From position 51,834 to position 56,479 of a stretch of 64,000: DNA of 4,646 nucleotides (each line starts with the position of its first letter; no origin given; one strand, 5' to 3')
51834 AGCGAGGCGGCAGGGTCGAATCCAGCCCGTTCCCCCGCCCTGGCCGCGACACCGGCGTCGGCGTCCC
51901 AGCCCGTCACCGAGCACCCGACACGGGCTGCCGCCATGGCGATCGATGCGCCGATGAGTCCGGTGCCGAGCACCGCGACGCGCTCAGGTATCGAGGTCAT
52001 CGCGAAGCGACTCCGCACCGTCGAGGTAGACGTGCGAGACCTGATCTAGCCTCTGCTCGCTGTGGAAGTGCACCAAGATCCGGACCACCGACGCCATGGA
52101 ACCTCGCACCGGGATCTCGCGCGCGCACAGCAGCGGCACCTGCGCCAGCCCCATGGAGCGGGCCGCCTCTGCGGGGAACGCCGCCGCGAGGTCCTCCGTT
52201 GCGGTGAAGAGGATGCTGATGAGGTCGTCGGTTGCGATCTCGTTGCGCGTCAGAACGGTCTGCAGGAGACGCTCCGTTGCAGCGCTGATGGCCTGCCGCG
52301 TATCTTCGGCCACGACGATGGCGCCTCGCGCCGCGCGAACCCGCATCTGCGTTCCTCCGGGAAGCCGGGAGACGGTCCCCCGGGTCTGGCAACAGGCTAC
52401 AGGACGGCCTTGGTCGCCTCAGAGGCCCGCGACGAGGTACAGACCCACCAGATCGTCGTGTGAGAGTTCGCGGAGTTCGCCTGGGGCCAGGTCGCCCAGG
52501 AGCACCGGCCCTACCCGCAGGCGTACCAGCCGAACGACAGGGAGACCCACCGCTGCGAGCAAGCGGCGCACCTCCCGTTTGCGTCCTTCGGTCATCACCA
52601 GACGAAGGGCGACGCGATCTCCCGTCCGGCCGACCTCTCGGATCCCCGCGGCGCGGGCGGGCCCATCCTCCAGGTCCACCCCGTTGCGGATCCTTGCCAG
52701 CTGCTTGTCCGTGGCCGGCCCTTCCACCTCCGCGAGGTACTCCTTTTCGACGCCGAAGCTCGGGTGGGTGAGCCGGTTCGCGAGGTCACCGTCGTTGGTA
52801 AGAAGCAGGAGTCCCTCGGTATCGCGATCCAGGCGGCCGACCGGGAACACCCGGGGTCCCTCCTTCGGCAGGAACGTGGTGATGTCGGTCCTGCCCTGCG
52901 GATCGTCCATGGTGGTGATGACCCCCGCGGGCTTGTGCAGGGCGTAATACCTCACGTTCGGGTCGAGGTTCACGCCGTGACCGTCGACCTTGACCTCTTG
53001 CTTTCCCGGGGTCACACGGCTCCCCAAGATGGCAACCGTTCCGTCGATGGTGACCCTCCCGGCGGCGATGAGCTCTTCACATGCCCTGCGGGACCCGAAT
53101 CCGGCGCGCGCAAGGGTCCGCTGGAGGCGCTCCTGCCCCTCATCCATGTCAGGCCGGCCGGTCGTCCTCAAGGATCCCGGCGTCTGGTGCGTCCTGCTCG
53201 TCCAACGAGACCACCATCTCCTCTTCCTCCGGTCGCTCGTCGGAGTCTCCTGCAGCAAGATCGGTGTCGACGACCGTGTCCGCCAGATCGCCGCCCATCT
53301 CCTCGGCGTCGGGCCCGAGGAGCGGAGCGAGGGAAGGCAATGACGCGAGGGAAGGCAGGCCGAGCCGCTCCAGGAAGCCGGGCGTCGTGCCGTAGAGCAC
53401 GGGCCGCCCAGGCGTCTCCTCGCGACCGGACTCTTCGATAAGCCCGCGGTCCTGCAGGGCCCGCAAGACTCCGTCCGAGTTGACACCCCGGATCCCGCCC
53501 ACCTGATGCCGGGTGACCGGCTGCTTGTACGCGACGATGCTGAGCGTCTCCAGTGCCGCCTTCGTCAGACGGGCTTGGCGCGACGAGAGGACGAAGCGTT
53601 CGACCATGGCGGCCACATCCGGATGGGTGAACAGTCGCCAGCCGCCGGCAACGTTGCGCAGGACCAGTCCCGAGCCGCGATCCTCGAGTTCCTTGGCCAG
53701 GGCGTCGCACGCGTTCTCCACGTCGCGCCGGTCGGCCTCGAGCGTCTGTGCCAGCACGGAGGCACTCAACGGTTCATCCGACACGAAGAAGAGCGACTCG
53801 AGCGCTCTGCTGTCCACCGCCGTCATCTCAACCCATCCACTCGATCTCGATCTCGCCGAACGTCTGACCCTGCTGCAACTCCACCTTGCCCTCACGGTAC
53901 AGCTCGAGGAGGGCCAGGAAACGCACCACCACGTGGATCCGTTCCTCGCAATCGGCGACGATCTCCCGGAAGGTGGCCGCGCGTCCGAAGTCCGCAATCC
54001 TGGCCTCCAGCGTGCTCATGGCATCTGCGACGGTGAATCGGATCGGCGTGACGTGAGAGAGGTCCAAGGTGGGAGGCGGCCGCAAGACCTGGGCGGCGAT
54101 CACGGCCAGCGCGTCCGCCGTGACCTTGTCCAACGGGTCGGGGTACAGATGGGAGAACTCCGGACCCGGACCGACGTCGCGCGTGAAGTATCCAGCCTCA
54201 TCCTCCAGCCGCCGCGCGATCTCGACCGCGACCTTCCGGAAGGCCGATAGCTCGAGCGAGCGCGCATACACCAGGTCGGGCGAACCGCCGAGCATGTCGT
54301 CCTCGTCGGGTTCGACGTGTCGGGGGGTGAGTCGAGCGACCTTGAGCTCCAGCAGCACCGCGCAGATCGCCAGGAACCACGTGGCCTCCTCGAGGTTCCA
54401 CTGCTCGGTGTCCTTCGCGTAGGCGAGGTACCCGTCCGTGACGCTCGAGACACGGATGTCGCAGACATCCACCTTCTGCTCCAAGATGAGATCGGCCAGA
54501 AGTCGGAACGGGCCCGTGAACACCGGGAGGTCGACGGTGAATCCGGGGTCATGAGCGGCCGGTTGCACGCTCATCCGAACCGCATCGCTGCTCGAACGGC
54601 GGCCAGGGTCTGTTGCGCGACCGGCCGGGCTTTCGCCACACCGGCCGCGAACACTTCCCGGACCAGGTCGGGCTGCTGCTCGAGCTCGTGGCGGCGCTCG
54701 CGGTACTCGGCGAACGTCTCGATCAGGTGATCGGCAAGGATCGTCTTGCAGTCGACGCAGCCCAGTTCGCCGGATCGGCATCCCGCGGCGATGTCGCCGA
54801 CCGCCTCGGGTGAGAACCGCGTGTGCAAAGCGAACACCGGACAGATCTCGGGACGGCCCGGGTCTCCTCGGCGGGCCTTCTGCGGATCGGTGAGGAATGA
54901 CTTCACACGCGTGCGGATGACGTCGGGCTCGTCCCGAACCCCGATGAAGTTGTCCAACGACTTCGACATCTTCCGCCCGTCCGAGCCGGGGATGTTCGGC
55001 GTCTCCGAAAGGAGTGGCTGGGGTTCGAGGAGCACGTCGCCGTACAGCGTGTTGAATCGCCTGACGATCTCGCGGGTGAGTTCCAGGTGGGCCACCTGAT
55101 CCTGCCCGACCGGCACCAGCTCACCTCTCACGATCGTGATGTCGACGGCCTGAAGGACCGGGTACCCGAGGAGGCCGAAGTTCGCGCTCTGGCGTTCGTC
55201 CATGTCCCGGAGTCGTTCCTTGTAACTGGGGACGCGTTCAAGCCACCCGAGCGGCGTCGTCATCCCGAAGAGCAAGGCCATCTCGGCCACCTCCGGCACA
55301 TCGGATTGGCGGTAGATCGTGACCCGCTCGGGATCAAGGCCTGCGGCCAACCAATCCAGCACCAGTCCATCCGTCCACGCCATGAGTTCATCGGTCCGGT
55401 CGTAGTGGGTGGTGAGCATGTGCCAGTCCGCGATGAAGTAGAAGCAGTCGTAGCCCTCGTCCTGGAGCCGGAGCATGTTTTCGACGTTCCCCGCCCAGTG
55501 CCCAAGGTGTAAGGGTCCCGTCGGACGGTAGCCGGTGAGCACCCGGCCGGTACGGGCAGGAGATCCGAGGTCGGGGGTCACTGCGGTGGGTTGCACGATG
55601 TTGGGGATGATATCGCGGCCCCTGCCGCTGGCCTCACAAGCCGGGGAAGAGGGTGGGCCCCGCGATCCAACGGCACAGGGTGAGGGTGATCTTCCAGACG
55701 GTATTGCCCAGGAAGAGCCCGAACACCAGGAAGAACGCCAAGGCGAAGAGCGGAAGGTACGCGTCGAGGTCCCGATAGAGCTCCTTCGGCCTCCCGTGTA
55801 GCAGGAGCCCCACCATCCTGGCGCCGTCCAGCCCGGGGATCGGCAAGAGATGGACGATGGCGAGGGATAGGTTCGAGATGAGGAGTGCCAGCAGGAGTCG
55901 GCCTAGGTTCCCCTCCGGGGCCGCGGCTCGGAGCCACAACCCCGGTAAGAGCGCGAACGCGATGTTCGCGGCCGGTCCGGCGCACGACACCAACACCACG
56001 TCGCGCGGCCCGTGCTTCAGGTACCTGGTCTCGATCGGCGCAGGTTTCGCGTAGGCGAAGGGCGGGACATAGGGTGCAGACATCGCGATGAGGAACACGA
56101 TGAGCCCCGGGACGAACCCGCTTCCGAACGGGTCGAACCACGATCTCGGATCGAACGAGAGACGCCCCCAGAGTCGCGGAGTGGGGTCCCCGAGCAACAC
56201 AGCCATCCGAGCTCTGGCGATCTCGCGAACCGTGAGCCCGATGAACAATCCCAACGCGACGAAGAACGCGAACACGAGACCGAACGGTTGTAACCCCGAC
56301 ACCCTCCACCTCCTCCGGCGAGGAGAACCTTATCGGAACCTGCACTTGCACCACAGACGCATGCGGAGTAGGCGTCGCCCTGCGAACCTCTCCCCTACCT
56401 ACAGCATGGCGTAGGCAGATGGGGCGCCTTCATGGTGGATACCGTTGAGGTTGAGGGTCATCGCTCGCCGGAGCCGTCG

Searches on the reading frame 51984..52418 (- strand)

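Call 54: search_protein_families(library=pfam, proteins=[window:51984-52418:-], max_evalue=0.00001)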
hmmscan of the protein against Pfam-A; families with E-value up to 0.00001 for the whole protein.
window:51984-52418:- (144 aa): 1 family
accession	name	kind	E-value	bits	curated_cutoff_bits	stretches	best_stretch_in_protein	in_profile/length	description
PF07736.16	CM_1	-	1.9e-41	141.6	27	1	27-142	1-116/116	Chorismate mutase type I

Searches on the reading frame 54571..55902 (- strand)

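Call 55: search_protein_families(library=pfam, proteins=[window:54571-55902:-], max_evalue=0.00001)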
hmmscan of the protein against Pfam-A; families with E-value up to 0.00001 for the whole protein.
window:54571-55902:- (443 aa): 1 family
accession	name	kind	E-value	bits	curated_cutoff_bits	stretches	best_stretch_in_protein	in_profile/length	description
PF00579.31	tRNA-synt_1b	-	1.9e-61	208.4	21.1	1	119-397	6-291/292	tRNA synthetases class I (W and Y)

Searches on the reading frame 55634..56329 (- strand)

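Call 55: search_protein_families(library=pfam, proteins=[window:55634-56329:-], max_evalue=0.00001)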
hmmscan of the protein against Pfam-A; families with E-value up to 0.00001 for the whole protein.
window:55634-56329:- (231 aa): 1 family
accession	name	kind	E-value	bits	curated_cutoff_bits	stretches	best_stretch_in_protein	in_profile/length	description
PF02163.28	Peptidase_M50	-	4.3e-08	33.2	27.2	0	141-181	158-201/221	Peptidase family M50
